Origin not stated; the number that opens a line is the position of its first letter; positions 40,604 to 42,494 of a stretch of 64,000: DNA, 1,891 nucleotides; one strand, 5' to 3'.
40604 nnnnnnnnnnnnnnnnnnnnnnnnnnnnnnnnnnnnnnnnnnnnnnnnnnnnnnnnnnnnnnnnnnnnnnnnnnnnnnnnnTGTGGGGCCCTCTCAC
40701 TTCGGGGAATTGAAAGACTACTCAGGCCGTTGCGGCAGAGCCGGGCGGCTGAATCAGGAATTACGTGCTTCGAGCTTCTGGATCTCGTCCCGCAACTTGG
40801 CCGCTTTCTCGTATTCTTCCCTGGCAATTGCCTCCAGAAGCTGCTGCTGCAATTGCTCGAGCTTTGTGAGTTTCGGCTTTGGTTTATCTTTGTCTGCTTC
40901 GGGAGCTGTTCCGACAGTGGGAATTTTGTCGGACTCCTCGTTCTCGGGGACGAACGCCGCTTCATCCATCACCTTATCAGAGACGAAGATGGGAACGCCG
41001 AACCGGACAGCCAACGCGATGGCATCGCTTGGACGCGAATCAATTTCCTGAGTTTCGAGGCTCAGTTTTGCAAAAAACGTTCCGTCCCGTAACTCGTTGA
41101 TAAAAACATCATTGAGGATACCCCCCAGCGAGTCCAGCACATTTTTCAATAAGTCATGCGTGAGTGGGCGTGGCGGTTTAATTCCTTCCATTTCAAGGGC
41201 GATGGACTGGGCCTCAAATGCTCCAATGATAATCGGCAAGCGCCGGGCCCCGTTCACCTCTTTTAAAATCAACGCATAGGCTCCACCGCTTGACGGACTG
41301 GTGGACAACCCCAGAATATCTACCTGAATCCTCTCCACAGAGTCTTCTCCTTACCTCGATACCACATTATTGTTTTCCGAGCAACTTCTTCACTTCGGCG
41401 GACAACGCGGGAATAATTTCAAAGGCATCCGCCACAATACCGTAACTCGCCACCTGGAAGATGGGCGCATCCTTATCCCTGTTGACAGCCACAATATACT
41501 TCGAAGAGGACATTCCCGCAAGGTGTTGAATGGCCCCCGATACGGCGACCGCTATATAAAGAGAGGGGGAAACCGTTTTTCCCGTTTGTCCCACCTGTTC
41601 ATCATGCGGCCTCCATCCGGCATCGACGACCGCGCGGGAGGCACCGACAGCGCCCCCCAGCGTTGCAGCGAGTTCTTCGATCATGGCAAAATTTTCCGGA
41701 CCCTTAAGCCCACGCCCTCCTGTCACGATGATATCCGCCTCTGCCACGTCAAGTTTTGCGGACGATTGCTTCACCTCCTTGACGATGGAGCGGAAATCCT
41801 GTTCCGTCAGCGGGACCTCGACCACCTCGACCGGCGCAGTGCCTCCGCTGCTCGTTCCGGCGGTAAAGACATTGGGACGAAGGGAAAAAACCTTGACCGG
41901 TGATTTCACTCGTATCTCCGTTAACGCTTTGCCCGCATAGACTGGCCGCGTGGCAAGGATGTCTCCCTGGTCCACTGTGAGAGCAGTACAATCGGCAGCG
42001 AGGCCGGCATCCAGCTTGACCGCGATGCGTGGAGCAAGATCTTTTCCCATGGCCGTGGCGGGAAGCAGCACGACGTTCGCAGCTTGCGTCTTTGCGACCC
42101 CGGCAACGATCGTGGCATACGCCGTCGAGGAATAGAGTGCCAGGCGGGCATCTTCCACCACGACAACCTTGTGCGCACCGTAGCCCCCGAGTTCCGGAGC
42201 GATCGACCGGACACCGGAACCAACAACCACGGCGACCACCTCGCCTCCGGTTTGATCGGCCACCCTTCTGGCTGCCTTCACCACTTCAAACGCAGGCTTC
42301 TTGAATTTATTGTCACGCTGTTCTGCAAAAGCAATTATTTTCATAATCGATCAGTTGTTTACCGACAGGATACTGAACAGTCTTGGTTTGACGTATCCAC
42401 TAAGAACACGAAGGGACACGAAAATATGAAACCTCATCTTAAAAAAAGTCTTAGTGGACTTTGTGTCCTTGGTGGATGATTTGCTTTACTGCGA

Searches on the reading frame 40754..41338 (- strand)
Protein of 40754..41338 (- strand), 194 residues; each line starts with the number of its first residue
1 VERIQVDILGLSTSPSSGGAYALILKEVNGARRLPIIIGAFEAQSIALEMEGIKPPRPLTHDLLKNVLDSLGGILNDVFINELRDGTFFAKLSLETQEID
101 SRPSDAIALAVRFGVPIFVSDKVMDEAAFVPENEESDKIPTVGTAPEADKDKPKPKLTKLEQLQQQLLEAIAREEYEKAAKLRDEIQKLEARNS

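Call 79: search_protein_families(library=pfam, proteins=[window:40754-41338:-], max_evalue=0.00001)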
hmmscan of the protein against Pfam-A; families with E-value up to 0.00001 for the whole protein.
window:40754-41338:- (194 aa): 2 families
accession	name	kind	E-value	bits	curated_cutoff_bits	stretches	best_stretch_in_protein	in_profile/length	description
PF02577.19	BFN_dom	-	3.4e-42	143.3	27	1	23-129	1-109/112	Bifunctional nuclease domain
PF02151.25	UVR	-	2.5e-08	33.8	21.5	1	159-191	3-35/36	UvrB/uvrC motif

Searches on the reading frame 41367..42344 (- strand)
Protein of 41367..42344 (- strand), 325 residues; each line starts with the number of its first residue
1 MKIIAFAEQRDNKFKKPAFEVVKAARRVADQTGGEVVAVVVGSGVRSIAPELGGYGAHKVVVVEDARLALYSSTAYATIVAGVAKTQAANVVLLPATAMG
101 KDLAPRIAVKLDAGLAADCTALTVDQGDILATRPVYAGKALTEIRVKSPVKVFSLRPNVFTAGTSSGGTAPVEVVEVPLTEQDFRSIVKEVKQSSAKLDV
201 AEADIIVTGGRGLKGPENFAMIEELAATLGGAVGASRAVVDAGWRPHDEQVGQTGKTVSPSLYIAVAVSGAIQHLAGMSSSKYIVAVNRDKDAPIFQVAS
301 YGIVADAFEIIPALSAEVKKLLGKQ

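Call 79: search_protein_families(library=pfam, proteins=[window:41367-42344:-], max_evalue=0.00001)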
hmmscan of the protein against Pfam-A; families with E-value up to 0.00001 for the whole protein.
window:41367-42344:- (325 aa): 2 families
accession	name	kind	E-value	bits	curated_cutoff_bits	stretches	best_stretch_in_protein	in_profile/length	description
PF01012.27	ETF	-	3.6e-46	157.7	26.7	1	5-178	3-179/181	Electron transfer flavoprotein domain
PF00766.25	ETF_alpha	-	3.6e-36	123.4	27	1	199-279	1-81/81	Electron transfer flavoprotein FAD-binding domain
